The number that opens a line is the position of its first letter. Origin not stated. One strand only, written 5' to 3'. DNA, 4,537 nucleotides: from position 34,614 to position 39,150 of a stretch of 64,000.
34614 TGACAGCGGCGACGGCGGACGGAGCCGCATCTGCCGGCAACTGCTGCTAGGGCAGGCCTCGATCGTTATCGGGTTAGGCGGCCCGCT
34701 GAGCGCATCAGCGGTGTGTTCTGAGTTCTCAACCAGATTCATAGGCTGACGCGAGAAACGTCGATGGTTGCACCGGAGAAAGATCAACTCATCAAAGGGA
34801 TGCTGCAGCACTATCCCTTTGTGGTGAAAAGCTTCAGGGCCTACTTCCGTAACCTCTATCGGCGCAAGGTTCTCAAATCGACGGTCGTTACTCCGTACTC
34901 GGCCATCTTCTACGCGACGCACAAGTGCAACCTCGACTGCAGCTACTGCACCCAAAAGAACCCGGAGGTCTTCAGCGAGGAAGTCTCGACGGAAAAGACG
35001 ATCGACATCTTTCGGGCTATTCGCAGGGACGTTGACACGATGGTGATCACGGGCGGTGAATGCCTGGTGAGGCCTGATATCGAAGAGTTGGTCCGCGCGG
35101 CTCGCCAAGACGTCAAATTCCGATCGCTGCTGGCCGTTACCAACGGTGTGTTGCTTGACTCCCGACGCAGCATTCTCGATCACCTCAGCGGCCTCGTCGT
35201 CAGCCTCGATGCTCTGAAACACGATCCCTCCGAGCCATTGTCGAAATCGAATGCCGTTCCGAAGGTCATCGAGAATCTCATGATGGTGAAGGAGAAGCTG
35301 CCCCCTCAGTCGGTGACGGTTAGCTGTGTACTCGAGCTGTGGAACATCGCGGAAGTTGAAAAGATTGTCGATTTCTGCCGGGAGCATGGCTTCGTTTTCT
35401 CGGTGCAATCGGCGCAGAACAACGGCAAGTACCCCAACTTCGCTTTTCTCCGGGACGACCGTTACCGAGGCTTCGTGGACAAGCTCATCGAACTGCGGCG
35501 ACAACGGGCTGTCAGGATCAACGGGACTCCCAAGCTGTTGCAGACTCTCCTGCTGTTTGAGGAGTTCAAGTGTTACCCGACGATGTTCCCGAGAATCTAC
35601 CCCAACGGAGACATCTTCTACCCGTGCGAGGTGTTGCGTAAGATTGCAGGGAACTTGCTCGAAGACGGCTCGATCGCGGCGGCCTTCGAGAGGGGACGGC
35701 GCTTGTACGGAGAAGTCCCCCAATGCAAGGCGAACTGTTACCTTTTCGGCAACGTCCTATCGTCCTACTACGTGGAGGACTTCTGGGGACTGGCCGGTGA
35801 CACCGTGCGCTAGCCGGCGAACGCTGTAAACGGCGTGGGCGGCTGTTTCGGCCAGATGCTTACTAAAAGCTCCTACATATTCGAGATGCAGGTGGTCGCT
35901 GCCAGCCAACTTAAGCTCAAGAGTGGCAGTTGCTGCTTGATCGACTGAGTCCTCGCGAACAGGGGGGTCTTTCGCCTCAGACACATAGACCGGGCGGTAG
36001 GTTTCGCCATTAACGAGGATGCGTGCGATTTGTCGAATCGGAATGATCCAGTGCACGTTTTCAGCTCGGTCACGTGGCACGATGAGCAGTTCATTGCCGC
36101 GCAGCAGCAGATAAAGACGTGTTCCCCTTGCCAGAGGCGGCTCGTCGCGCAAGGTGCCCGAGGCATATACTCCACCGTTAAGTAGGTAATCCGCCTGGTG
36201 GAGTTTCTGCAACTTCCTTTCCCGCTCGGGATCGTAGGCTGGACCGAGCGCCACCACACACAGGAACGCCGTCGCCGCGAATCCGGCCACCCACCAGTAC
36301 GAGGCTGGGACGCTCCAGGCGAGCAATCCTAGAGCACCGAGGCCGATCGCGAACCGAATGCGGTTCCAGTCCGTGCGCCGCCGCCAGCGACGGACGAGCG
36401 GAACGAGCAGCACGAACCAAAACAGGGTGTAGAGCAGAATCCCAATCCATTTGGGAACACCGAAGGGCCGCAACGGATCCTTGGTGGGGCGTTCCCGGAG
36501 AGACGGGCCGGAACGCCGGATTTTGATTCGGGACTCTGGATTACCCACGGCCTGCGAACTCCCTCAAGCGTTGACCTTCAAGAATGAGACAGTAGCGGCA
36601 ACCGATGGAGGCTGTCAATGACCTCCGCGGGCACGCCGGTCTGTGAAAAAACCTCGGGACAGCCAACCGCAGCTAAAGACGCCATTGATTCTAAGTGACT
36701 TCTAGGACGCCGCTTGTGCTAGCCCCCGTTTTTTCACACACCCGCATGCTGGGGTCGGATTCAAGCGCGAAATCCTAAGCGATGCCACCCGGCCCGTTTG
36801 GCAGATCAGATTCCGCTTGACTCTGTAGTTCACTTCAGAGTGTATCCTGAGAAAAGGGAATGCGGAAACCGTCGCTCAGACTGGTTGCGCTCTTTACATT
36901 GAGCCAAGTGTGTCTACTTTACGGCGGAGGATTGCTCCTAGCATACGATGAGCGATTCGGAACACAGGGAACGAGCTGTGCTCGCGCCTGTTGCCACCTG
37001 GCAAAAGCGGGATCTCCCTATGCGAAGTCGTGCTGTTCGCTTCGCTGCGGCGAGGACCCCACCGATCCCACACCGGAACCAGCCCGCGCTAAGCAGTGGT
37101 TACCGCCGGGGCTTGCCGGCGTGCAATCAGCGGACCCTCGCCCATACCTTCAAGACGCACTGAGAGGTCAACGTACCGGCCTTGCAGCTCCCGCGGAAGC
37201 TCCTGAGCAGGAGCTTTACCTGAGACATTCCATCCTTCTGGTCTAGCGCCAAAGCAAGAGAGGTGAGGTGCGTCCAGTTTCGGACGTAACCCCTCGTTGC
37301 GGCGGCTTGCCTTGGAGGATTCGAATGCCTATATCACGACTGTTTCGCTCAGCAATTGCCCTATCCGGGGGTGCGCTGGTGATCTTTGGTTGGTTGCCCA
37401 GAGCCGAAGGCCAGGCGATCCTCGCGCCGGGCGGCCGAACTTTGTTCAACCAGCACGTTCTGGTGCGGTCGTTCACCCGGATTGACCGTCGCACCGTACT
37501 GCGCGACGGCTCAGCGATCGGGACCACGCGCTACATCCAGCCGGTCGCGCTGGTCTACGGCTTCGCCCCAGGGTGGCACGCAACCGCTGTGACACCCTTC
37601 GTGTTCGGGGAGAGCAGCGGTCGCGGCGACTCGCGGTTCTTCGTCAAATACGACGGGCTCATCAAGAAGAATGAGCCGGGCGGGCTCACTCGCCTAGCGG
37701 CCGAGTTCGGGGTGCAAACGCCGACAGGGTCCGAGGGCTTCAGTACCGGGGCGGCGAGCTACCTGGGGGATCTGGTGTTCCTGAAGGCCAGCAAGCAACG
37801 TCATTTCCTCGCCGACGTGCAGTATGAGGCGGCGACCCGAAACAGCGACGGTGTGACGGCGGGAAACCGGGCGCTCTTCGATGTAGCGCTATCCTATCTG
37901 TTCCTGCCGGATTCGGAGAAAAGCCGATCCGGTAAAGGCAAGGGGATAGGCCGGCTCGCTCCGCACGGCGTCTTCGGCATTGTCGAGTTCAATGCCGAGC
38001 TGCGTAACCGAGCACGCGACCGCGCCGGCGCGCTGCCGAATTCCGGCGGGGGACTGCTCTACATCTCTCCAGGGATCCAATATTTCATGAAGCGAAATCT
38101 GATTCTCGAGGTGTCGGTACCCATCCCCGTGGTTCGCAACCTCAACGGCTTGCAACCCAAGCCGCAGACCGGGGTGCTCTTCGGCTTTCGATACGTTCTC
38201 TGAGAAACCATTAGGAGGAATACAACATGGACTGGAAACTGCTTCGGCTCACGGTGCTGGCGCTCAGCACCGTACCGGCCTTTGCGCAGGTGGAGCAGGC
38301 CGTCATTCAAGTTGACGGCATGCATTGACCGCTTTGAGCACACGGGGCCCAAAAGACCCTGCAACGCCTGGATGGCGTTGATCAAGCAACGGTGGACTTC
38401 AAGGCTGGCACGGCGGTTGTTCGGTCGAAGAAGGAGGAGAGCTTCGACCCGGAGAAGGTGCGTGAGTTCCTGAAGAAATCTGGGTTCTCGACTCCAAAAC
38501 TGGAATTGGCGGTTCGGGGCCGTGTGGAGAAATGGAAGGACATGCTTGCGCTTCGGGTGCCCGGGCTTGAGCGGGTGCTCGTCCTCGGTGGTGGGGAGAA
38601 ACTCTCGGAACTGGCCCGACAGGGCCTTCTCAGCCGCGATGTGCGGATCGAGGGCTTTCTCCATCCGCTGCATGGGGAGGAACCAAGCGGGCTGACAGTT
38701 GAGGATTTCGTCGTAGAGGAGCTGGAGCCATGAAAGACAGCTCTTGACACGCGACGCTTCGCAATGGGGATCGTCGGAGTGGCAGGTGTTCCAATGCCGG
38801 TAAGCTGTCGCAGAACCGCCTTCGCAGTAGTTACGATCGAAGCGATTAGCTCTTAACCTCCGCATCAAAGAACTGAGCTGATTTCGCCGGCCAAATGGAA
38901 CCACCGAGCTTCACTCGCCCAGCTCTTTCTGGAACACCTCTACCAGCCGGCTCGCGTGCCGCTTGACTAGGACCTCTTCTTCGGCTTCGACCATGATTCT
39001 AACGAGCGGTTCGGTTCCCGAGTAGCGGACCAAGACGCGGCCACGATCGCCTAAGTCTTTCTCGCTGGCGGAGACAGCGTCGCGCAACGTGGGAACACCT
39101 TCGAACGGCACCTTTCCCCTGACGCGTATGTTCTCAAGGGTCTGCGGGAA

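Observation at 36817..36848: MerR/ZntR-type metal-responsive promoter with a 20-nt spacer and internal dyad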

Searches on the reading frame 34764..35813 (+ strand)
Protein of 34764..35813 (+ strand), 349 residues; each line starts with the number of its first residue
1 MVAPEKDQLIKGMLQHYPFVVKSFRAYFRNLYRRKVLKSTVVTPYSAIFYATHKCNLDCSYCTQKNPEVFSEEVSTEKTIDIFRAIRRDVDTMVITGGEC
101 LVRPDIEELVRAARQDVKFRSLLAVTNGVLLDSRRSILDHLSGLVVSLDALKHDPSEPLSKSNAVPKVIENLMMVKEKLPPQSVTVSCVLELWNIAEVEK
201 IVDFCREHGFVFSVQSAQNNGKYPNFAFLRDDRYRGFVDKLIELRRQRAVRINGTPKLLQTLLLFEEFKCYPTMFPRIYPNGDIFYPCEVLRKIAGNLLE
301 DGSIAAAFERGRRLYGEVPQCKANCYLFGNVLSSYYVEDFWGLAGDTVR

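Call 8: search_protein_families(library=pfam, proteins=[window:34764-35813:+], max_evalue=0.1)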
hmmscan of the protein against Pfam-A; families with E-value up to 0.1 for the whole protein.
window:34764-35813:+ (349 aa): 4 families
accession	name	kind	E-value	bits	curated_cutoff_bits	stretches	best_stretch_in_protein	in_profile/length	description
PF04055.27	Radical_SAM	-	3.2e-16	60.4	29.5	1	52-205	4-166/166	Radical SAM superfamily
PF13353.11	Fer4_12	-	0.0012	19.6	22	1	52-134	12-97/137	4Fe-4S single cluster domain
PF11946.13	DUF3463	-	0.011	16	31.3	1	227-292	17-80/134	Domain of unknown function (DUF3463)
PF01805.25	Surp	-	0.05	14.1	21.1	0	198-232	4-38/53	Surp module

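Call 9: search_protein_families(library=ncbifam, proteins=[window:34764-35813:+], max_evalue=0.1)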
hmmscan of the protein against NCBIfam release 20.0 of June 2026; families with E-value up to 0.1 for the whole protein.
window:34764-35813:+ (349 aa): 64 families (the best 25 are shown)
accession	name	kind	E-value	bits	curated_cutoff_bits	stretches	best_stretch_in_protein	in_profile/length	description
TIGR02666.1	moaA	equivalog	7.3e-21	74.5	284.05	1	52-211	17-186/336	GTP 3',8-cyclase MoaA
NF001199.0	PRK00164.2-1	equivalog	2.5e-19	69.6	231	1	52-215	19-185/308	GTP 3',8-cyclase MoaA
TIGR02668.1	moaA_archaeal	equivalog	4.2e-19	68.7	325.25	1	52-211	17-180/303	GTP 3',8-cyclase MoaA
TIGR03961.1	rSAM_PTO1314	hypoth_equivalog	5.3e-19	68.7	306.05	1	30-332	8-309/332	PTO1314 family radical SAM protein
TIGR04055.1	rSAM_NirJ2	equivalog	2.6e-16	60.1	500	1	51-243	6-202/326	putative heme d1 biosynthesis radical SAM protein NirJ2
TIGR02109.1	PQQ_syn_pqqE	equivalog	9.2e-15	54.4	381.35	1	41-207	3-171/358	pyrroloquinoline quinone biosynthesis protein PqqE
TIGR04311.1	rSAM_Geo_metal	subfamily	3.7e-12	46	400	1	51-216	9-185/423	radical SAM/SPASM family putative metalloenzyme maturase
TIGR04317.1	W_rSAM_matur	equivalog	4.4e-12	45.8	380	1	52-207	11-173/349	tungsten cofactor oxidoreductase radical SAM maturase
TIGR03470.1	HpnH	equivalog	5.6e-12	45.3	225.05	1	44-279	27-263/318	adenosyl-hopene transferase HpnH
TIGR04054.1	rSAM_NirJ1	equivalog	3.7e-11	42.3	650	1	48-207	39-199/387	putative heme d1 biosynthesis radical SAM protein NirJ1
NF038283.1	viperin_w_prok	equivalog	4.8e-11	42.3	180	1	49-158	6-124/281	viperin family antiviral radical SAM protein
TIGR04347.1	pseudo_SAM_Halo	equivalog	1.3e-10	41.2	525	1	48-209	41-203/390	TIGR04347 family pseudo-SAM/SPASM protein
NF045702.1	rSAM_GDGT_ether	equivalog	2.1e-10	39.9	450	1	50-208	91-256/486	tetraether lipid synthase Tes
NF049973.1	radical_Rv1681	equivalog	4.7e-10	38.9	380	1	49-140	76-167/326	Rv1681 family radical SAM protein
TIGR03977.1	rSAM_pair_HxsC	equivalog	5.1e-10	38.7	267.9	1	47-136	27-116/292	His-Xaa-Ser system radical SAM maturase HxsC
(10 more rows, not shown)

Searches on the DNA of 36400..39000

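Call 44: search_rna_families(source=window, start=36400, end=39000, threshold=evalue, max_evalue=1)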
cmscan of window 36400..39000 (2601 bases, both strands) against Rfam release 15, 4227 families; matches with E-value up to 1: 0.
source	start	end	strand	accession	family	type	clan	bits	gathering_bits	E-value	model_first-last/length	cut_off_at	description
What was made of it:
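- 38343..38380 (+): Two conserved hairpins just after the second TGA (CGGGGyC-CAAAr-GACCCUG and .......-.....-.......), a candidate bacterial SECIS. No Rfam match (call 44).
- Tried and rejected: Rfam found nothing in 36400-39000 (call 44).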
